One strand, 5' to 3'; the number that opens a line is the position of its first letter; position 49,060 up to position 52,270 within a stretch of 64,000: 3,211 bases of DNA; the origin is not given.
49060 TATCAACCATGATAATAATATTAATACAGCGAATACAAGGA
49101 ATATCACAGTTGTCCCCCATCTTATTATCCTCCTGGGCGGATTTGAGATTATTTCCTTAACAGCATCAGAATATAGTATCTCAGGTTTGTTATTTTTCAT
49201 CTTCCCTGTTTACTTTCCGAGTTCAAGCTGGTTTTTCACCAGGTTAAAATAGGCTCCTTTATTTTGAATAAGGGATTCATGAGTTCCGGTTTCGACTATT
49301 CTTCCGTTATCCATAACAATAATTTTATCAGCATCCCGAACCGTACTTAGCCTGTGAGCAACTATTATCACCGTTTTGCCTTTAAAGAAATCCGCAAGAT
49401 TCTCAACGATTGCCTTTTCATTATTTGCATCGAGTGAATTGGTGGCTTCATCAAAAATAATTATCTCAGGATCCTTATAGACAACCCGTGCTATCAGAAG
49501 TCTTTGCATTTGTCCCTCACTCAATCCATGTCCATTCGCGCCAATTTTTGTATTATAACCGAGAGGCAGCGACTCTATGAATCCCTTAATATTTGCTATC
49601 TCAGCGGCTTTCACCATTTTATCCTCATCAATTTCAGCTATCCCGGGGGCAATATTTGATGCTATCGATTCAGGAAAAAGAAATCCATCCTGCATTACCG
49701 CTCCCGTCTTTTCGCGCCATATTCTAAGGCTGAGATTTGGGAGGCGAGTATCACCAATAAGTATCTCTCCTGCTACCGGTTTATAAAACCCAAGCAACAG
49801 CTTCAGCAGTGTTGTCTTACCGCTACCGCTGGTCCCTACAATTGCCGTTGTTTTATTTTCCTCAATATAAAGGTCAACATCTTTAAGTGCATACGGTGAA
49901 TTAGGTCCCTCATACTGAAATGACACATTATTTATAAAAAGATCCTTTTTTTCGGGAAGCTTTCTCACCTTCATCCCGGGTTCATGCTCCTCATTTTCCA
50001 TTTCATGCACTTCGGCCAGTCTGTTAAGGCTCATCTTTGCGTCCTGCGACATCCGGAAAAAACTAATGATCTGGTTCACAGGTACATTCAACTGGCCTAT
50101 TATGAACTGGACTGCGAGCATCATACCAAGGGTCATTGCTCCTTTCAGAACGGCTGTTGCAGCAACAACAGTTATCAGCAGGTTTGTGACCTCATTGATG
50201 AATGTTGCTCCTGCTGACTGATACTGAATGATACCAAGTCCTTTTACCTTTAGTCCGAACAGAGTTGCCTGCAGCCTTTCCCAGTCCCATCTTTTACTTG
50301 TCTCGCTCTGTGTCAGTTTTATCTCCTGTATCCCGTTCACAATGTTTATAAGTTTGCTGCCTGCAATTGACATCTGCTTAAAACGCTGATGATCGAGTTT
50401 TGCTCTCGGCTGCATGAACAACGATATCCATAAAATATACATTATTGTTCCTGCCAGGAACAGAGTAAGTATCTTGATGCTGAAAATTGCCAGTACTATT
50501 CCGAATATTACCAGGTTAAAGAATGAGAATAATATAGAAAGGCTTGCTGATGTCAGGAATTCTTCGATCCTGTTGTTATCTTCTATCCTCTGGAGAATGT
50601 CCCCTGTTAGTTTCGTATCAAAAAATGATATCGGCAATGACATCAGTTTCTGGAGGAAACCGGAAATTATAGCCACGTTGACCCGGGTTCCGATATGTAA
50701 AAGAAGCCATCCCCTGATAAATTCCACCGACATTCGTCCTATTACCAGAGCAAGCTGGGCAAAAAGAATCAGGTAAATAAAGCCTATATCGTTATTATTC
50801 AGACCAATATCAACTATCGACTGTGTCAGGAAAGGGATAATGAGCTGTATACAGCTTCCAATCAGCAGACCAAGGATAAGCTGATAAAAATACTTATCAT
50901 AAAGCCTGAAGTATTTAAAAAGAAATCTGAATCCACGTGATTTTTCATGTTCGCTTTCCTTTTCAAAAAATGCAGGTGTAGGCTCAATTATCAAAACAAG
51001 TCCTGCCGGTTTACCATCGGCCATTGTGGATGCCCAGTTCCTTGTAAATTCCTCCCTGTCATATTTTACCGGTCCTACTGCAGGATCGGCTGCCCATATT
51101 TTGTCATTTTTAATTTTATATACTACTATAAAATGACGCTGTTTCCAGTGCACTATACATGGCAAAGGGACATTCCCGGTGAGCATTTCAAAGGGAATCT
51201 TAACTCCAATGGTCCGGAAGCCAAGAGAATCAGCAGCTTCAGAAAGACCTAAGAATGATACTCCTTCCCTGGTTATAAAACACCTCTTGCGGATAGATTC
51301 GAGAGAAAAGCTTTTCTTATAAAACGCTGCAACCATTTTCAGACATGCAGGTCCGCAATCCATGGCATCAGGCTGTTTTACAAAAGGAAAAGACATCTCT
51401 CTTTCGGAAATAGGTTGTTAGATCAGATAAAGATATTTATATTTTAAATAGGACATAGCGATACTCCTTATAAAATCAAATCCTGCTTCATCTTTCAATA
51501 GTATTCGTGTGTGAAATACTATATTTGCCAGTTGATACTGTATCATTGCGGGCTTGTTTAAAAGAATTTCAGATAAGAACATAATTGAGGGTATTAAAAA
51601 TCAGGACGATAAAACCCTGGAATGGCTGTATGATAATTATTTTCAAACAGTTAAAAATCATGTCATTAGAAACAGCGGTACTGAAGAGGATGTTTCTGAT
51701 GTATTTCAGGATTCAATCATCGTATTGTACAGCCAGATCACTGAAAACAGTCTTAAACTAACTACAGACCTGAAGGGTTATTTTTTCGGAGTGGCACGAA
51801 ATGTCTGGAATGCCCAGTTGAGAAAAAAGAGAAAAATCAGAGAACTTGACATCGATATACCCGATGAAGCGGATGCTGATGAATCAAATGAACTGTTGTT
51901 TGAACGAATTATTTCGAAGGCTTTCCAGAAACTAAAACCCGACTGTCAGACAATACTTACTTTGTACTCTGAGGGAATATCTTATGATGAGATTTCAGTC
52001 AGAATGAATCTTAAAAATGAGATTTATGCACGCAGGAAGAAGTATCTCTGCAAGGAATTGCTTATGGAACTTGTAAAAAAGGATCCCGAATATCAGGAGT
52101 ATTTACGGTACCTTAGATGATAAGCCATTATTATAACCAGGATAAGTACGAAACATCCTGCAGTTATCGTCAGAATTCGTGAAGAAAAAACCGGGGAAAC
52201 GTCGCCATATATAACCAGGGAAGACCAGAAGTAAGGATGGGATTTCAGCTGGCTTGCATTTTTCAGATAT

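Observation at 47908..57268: Candidate secreted-peptide sensing and regulated-proteolysis module: C39-ABC exporter, HlyD, ECF-like sigma, TPR-CHAT, GG-leader peptide, membrane TPR anti-sigma-like protein and a sensor-less histidine kinase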

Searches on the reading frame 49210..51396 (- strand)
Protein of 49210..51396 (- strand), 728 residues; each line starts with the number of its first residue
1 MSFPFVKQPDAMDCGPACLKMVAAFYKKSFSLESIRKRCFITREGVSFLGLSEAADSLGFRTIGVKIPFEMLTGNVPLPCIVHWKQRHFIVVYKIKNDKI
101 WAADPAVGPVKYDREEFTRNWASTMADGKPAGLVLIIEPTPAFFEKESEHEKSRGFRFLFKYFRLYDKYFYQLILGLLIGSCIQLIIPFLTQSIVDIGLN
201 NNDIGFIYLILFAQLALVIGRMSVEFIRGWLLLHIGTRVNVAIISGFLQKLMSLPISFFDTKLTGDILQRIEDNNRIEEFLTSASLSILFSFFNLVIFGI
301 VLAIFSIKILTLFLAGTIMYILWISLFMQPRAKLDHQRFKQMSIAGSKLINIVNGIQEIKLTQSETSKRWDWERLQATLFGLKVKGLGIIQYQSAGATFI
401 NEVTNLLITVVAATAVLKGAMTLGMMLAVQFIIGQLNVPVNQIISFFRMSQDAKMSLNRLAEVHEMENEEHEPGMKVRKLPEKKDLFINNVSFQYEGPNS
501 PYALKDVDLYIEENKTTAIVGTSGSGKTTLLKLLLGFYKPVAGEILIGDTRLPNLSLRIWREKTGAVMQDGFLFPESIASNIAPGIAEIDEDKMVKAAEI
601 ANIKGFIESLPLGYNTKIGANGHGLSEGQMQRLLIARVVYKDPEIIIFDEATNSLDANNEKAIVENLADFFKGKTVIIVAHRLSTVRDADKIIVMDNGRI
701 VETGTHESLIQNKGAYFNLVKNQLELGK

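Call 3: search_protein_families(library=pfam, proteins=[window:49210-51396:-], max_evalue=0.01)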
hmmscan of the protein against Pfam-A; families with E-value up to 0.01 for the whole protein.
window:49210-51396:- (728 aa): 10 families
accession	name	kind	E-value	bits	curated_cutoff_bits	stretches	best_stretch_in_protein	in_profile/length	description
PF03412.21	Peptidase_C39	-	2.4e-35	121.7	22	1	3-125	2-125/133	Peptidase C39 family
PF00005.33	ABC_tran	-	5.3e-30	105.2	25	1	504-653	1-137/137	ABC transporter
PF00664.28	ABC_membrane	-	6e-28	98.7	28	1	174-439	5-273/274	ABC transporter transmembrane region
PF02463.25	SMC_N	-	1.8e-07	31.2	40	1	631-695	147-211/220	RecF/RecN/SMC N terminal domain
PF13401.12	AAA_22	-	4e-05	24.4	27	1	515-675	6-115/130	AAA domain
PF13555.12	AAA_29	-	0.0023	18.1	27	1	508-531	16-39/61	P-loop containing region of AAA domain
PF13304.12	AAA_21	-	0.0034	17.9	27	0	517-535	2-20/304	AAA domain, putative AbiEii toxin, Type IV TA system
PF09818.15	ABC_ATPase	-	0.0074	15.8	23.2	0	515-543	80-109/283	P-loop domain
PF03193.22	RsgA_GTPase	-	0.0085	16.4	30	0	503-536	96-128/174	RsgA GTPase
PF13175.12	AAA_15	-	0.0091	16.1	32.1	0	504-539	14-48/374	AAA ATPase domain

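Call 4: search_protein_families(library=ncbifam, proteins=[window:49210-51396:-], max_evalue=0.01)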
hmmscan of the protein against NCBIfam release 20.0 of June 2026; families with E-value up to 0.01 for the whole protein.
window:49210-51396:- (728 aa): 191 families (the best 25 are shown)
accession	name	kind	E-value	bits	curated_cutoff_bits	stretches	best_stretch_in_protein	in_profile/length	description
TIGR03796.1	NHLM_micro_ABC1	equivalog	4e-134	448.4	853.3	1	4-721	3-710/710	NHLP family bacteriocin export ABC transporter peptidase/permease/ATPase subunit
TIGR01193.1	bacteriocin_ABC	subfamily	1.2e-127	427.3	523.85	1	8-721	1-707/708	peptide cleavage/export ABC transporter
TIGR01846.1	type_I_sec_HlyB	subfamily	1.1e-126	423.9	725.55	1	17-724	3-693/694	type I secretion system permease/ATPase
TIGR03375.1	type_I_sec_LssB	subfamily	8.1e-105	351.6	693.1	1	17-712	5-691/696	type I secretion system permease/ATPase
TIGR03797.1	NHLM_micro_ABC2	equivalog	4.8e-97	326.1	709.4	1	159-724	127-686/686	NHLP bacteriocin export ABC transporter permease/ATPase subunit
TIGR02204.1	MsbA_rel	hypoth_equivalog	1.6e-93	314.3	780.4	1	156-723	6-575/576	ABC transporter, permease/ATP-binding protein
TIGR02203.1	MsbA_lipidA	equivalog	1.1e-90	304.8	602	1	156-723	2-569/572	lipid A export permease/ATP-binding protein MsbA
NF045513.1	HepA_fam_ABC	equivalog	8.9e-83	278.7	725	1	209-723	96-609/610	heterocyst formation ABC transporter subunit HepA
NF052233.1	CphA_assoc_ABC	equivalog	1.7e-80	271.4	880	1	151-725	164-745/766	cyanophycin metabolism-associated ABC transporter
NF008381.0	PRK11176.1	equivalog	6.8e-79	265.8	867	1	147-724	4-580/582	lipid A ABC transporter ATP-binding protein/permease MsbA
NF045998.1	cleave_ABC_plasm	equivalog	1.1e-78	265.1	500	1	7-691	1-669/673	Mbov_0121 family peptidase domain-containing ABC transporter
TIGR00958.1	3a01208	subfamily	1.2e-74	251.9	874.6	1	141-720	134-711/711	antigen peptide transporter 2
NF010178.0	PRK13657.1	equivalog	4.2e-71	240.1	733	1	170-723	21-570/588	glucan ABC transporter ATP-binding protein/ permease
TIGR02857.1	CydD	equivalog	4.3e-71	240.5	435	1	188-695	24-529/529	thiol reductant ABC exporter subunit CydD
TIGR01842.1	type_I_sec_PrtD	subfamily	1.3e-69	235.2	510.15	1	183-711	21-542/544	type I secretion system permease/ATPase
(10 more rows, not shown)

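Call 62: search_protein_families(library=padloc, proteins=[window:49210-51396:-], max_evalue=0.001)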
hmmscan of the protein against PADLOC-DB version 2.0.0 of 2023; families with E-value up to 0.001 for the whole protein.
window:49210-51396:- (728 aa): 7 families
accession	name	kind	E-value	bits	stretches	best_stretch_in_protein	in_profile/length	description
PDLC04135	mad3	-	3.1e-30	103.9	2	612-716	251-363/374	mads_3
PDLC04140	mad8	-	3.5e-08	31.3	1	503-687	16-238/314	mads_8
PDLC04164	AriA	-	3.3e-07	28.1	0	624-696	171-248/253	-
PDLC02914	ATPase-Toprim_I-B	-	5.5e-06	23.8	0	636-697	196-261/443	-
PDLC04893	PDC-S06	-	8e-06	22.5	1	645-687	647-689/862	-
PDLC02979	AriA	-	0.00039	18.3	0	504-538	14-47/373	-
PDLC00290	PtuA1|PtuA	-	0.00069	17.1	0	506-534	16-43/414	AAA ATPase domain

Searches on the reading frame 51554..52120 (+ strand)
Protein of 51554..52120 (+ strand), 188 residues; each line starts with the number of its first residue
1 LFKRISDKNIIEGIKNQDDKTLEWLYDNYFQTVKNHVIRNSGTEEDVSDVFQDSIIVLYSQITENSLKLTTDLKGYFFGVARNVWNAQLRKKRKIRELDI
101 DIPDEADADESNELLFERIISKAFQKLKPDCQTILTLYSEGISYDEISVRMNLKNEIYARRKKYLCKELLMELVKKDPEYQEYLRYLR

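Call 3: search_protein_families(library=pfam, proteins=[window:51554-52120:+], max_evalue=0.01)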
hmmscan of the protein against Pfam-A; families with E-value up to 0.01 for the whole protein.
window:51554-52120:+ (188 aa): 2 families
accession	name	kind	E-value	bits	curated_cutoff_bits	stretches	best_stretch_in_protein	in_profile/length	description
PF08281.18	Sigma70_r4_2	-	0.00012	22.1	25.7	1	119-154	3-39/54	Sigma-70, region 4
PF04542.20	Sigma70_r2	-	0.0012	19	24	1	25-94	1-70/71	Sigma-70 region 2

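Call 4: search_protein_families(library=ncbifam, proteins=[window:51554-52120:+], max_evalue=0.01)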
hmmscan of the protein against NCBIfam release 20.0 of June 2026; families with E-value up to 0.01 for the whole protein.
window:51554-52120:+ (188 aa): 37 families (the best 25 are shown)
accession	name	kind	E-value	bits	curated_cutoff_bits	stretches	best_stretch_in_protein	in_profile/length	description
TIGR02937.1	sigma70-ECF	superfamily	2.4e-14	53.3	42.9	1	23-170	4-162/165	sigma-70 family RNA polymerase sigma factor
TIGR02952.1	Sig70_famx2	equivalog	2.1e-11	44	206.45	1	12-155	3-152/170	ECF subfamily RNA polymerase sigma factor, BldN family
TIGR02985.1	Sig70_bacteroi1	subfamily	2.6e-11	44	126.4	1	23-153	4-142/162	RNA polymerase sigma-70 factor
TIGR02950.1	SigM_subfam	subfamily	1.7e-09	37.7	147.95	1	21-155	1-140/159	RNA polymerase sigma factor, SigM family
NF007216.0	PRK09638.1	equivalog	5.3e-09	36.1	194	1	6-177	4-178/180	RNA polymerase sigma factor SigY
NF007227.0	PRK09645.1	subfamily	9.5e-08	32.1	202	1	13-164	6-161/177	sigma-70 family RNA polymerase sigma factor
TIGR02989.1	Sig-70_gvs1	subfamily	3.7e-07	30.2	124.55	1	27-157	8-142/158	RNA polymerase sigma-70 factor, Rhodopirellula/Verrucomicrobium family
NF007215.0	PRK09637.1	equivalog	4.2e-07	30.1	212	1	22-154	3-135/181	RNA polymerase sigma factor SigZ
TIGR02939.1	RpoE_Sigma70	equivalog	5.5e-07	29.8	236.15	1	4-152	4-165/190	RNA polymerase sigma factor RpoE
TIGR02959.1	SigZ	equivalog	1.1e-06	28.6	168.65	1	27-152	2-127/170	RNA polymerase sigma factor SigZ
NF058625.1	sigma_PG0214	equivalog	1.6e-06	28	130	1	39-155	23-143/170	GFO_1088 family ECF-type sigma factor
TIGR02859.1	spore_sigH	equivalog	4.5e-06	26.3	294.8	1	2-68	1-67/198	RNA polymerase sporulation sigma factor SigH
NF009171.0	PRK12518.1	equivalog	5.8e-06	26.2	208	1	5-147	12-158/191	RNA polymerase sigma factor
NF009166.1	PRK12513.1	equivalog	7.4e-06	25.8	206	1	5-106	7-106/193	RNA polymerase sigma factor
NF006148.0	PRK08295.1-5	equivalog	1e-05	25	208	1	2-66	15-79/218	RNA polymerase sporulation sigma factor SigH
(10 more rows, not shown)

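Call 29: find_homologous_proteins(query=window:51554-52120:+, max_evalue=0.00001)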
Query window:51554-52120:+ (188 aa): 1462 proteins with E <= 0.00001 among 1530 candidates; the best 120 are listed.
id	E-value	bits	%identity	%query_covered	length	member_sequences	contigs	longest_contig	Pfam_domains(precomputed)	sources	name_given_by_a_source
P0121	2.0e-117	407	100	100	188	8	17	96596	-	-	-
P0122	7.9e-107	373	89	100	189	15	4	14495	-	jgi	-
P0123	2.8e-100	351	84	99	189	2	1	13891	-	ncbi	-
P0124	4.7e-99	347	84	100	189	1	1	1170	PF08281.19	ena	-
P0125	2.6e-92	325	76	100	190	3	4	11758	-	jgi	jgi:RNA polymerase sigma factor (sigma-70 family)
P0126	3.1e-92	325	76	99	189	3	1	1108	-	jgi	jgi:RNA polymerase sigma factor (sigma-70 family)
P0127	1.5e-91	323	77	99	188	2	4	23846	PF08281.19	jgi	jgi:RNA polymerase sigma factor (sigma-70 family)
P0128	4.5e-91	321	75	100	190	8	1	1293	PF04542.21,PF08281.19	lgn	-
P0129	1.7e-90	320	77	99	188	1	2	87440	PF04542.21,PF08281.19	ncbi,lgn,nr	ncbi:MAG: RNA polymerase sigma factor [Bacteroidia bacterium]|nr:RNA polymerase sigma factor [Bacter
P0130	5.5e-90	318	75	99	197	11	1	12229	PF04542.21,PF08281.19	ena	-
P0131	8.0e-90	317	76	99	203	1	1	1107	-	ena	-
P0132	9.8e-90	317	77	99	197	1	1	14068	PF04542.21,PF08281.19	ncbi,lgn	-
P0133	1.2e-89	317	76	99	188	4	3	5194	PF08281.19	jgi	jgi:RNA polymerase sigma factor (sigma-70 family)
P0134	1.6e-89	316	77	99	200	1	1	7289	PF08281.19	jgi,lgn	jgi:RNA polymerase sigma factor (sigma-70 family)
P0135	1.8e-89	316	75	99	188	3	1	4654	-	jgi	jgi:RNA polymerase sigma factor (sigma-70 family)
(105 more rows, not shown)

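Call 62: search_protein_families(library=padloc, proteins=[window:51554-52120:+], max_evalue=0.001)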
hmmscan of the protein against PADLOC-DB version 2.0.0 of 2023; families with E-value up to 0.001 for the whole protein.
window:51554-52120:+ (188 aa): 0 families
